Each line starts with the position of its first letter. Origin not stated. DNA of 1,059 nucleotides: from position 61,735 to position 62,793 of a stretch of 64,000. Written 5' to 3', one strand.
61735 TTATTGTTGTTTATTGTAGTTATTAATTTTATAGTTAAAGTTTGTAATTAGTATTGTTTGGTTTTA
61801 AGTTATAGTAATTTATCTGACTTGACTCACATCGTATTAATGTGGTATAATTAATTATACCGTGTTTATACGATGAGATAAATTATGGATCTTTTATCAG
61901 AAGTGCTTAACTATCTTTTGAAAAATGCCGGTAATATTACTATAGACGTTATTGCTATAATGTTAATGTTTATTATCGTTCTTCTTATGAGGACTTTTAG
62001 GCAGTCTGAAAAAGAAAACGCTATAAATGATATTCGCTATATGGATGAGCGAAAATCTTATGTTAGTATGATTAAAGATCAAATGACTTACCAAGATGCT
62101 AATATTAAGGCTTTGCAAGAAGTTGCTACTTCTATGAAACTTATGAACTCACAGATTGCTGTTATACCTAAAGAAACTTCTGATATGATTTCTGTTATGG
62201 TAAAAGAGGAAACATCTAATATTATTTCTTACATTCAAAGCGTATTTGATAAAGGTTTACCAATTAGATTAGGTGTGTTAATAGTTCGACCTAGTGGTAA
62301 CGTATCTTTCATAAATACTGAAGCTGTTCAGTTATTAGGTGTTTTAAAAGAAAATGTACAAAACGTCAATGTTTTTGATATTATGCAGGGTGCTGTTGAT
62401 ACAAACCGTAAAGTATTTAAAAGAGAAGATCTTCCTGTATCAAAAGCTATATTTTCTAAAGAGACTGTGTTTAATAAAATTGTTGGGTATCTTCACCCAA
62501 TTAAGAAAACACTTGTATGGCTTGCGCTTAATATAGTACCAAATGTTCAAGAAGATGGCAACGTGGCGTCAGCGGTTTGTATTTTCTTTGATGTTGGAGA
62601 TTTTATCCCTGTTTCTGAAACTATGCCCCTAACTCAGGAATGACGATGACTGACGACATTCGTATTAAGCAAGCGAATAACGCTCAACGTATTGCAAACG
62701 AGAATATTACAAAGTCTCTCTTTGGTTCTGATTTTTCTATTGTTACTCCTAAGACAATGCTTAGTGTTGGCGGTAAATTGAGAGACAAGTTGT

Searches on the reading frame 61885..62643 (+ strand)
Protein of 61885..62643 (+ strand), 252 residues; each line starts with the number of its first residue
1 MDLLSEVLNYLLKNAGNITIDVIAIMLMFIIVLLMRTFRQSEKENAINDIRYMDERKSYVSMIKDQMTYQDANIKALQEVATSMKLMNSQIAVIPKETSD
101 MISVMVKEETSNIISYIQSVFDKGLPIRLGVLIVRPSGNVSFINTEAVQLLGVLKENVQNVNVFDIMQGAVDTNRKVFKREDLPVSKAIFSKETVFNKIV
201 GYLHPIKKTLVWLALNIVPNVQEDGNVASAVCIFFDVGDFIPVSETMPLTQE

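Call 11: search_protein_families(library=phrogs, proteins=[window:61885-62640:+], max_evalue=0.001)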
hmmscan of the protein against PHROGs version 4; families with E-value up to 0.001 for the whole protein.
window:61885-62640:+ (252 aa): 0 families

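Call 44: find_encoding_contigs(protein=window:61885-62643:+, flank=10000, max_places=3)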
Protein window:61885-62643:+ (252 aa): no gene with exactly this product is on record in the collection.

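Call 93: search_protein_families(library=pfam, proteins=[window:61885-62640:+], max_evalue=0.001)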
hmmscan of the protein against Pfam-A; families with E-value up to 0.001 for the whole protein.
window:61885-62640:+ (252 aa): 3 families
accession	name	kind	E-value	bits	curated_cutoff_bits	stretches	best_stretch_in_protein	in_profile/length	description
PF13426.13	PAS_9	-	3e-06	27.9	27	1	130-237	3-101/103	PAS domain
PF00989.32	PAS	-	3.7e-05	24.1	22.6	1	130-236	13-112/113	PAS fold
PF18402.7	Thioredoxin_14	-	0.00048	20.6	30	0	107-193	63-143/255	Thioredoxin-like domain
